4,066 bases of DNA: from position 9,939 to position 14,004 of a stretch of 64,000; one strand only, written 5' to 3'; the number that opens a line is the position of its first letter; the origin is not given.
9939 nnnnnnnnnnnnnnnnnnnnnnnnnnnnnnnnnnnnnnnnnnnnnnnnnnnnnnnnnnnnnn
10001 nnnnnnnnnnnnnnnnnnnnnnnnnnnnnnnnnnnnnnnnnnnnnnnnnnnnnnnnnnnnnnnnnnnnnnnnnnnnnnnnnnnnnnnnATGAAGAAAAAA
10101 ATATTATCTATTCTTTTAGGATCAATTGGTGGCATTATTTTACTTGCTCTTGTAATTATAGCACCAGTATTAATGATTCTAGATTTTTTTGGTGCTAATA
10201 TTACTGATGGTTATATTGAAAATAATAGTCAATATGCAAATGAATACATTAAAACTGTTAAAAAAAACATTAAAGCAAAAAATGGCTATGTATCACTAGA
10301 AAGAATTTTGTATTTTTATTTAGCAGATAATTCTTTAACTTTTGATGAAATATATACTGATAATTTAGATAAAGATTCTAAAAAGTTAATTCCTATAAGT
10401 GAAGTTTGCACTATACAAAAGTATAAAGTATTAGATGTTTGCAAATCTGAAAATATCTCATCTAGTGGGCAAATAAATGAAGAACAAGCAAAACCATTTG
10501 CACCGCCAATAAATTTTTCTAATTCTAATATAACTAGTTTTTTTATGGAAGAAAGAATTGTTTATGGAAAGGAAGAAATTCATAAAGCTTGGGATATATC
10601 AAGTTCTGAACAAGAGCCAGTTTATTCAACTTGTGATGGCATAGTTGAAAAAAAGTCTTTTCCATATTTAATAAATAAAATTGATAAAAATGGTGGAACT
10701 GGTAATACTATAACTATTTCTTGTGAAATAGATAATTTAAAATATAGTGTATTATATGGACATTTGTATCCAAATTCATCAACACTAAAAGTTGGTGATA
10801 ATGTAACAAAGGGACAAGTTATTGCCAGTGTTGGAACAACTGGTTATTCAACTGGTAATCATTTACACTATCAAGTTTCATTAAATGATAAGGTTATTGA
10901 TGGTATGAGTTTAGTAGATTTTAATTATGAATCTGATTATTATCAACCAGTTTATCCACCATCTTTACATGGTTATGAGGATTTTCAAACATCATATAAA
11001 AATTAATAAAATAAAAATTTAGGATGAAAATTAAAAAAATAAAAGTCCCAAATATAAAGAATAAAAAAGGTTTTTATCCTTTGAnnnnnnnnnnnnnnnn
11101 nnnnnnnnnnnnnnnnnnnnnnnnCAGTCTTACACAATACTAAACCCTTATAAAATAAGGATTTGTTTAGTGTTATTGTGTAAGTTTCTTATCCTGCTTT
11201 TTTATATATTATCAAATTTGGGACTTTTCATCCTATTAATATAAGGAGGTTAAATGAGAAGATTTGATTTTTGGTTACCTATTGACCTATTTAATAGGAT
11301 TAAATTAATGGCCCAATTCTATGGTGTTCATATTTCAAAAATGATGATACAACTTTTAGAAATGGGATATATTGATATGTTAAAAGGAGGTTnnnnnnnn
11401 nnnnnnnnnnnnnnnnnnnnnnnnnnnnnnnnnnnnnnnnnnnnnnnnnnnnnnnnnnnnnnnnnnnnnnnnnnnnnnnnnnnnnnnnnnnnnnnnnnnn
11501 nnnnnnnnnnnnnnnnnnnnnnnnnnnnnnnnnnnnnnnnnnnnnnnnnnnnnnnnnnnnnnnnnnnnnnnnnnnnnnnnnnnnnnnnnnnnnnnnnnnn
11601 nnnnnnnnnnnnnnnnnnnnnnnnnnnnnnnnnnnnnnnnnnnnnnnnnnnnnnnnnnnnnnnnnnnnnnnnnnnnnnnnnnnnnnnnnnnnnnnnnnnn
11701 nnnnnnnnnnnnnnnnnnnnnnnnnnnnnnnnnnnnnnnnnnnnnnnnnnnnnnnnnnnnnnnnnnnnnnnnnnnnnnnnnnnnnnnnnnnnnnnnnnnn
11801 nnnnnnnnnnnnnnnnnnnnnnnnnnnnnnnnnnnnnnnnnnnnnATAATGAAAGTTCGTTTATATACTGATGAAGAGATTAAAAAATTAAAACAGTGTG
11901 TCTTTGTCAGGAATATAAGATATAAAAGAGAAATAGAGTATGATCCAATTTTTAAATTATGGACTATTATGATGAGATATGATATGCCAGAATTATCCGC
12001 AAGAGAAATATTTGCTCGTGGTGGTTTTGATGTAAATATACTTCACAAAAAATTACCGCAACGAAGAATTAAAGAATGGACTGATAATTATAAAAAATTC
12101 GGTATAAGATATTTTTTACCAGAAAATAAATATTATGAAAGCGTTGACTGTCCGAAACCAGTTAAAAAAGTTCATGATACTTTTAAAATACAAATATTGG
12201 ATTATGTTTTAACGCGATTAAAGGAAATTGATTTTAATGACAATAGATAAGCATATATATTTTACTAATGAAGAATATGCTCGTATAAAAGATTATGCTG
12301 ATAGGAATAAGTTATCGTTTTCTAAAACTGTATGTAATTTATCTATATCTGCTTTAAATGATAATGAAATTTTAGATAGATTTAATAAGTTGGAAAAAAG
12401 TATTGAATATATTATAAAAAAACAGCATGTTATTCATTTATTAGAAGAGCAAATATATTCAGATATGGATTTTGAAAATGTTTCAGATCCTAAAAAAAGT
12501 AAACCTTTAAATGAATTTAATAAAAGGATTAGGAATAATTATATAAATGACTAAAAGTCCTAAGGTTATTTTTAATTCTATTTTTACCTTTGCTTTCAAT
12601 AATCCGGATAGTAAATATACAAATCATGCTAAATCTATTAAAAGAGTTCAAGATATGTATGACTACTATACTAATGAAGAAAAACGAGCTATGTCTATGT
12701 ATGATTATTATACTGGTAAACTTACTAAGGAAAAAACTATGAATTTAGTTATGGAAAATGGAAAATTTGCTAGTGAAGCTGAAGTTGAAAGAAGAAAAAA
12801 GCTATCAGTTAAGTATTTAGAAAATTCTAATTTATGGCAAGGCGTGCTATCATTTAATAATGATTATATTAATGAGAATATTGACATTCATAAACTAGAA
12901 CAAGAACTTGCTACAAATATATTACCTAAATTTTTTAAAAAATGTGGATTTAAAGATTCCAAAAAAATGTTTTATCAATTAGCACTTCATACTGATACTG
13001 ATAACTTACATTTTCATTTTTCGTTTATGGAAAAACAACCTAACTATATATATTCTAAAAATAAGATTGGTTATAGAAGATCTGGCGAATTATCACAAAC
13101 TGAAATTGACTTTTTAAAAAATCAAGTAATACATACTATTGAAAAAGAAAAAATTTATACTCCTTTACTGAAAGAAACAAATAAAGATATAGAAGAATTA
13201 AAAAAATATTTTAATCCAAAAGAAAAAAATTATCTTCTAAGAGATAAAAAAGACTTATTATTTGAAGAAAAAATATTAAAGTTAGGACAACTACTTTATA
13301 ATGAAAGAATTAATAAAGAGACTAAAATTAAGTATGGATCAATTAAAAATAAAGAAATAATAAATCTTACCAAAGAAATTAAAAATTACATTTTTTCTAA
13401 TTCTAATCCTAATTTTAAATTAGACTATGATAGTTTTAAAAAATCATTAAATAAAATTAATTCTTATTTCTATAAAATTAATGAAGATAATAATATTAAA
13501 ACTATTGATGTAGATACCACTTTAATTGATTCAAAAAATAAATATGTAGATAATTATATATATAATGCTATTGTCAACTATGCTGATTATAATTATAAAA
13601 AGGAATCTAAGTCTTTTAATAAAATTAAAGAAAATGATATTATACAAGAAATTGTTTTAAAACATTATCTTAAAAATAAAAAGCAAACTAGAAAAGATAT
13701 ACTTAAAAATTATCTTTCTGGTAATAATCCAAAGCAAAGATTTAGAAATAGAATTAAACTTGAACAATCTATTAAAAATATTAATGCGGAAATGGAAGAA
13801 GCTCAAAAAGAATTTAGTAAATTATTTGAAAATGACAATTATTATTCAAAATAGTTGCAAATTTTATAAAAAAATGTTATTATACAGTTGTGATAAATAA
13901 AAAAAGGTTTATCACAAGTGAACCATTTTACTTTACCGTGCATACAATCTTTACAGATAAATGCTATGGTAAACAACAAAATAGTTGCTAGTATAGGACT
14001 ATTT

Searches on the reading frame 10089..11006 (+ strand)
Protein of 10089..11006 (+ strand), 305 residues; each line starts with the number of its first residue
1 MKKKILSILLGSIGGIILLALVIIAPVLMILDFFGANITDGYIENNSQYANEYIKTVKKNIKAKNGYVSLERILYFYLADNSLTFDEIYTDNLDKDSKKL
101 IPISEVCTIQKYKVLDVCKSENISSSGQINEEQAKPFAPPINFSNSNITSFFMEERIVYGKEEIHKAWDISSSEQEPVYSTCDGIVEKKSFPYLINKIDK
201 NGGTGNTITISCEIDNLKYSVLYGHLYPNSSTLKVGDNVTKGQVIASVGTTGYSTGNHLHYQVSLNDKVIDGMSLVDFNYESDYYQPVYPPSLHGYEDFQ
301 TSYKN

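Call 62: search_protein_families(library=pfam, proteins=[window:10089-11006:+], max_evalue=0.001)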
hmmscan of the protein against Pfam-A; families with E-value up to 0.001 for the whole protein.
window:10089-11006:+ (305 aa): 1 family
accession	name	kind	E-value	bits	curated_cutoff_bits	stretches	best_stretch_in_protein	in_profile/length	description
PF01551.29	Peptidase_M23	-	2.8e-19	69.5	28.7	1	164-271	2-95/96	Peptidase family M23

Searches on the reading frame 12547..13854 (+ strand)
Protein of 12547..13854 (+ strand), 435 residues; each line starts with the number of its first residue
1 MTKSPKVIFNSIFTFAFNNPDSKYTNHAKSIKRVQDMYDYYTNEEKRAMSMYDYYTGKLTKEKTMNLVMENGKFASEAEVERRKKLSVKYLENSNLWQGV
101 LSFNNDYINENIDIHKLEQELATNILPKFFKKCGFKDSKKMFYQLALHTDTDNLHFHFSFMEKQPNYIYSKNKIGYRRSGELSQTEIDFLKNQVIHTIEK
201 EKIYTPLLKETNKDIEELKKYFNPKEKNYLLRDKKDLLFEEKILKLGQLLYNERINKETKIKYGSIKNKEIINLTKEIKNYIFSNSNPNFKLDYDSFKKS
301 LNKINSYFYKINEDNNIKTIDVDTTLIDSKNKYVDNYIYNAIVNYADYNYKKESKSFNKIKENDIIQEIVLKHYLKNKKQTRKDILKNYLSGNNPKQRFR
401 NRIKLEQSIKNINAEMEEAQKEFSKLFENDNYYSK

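Call 62: search_protein_families(library=pfam, proteins=[window:12547-13854:+], max_evalue=0.001)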
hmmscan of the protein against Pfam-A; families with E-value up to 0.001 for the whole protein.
window:12547-13854:+ (435 aa): 2 families
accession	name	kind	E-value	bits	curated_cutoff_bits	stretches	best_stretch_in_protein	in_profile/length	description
PF18555.7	MobL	-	3.6e-12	46.4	28.5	1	29-421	24-383/383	MobL relaxases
PF03432.20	Relaxase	-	5.5e-06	27.1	24.6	1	83-184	33-124/132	MobA/VirD2-like, nuclease domain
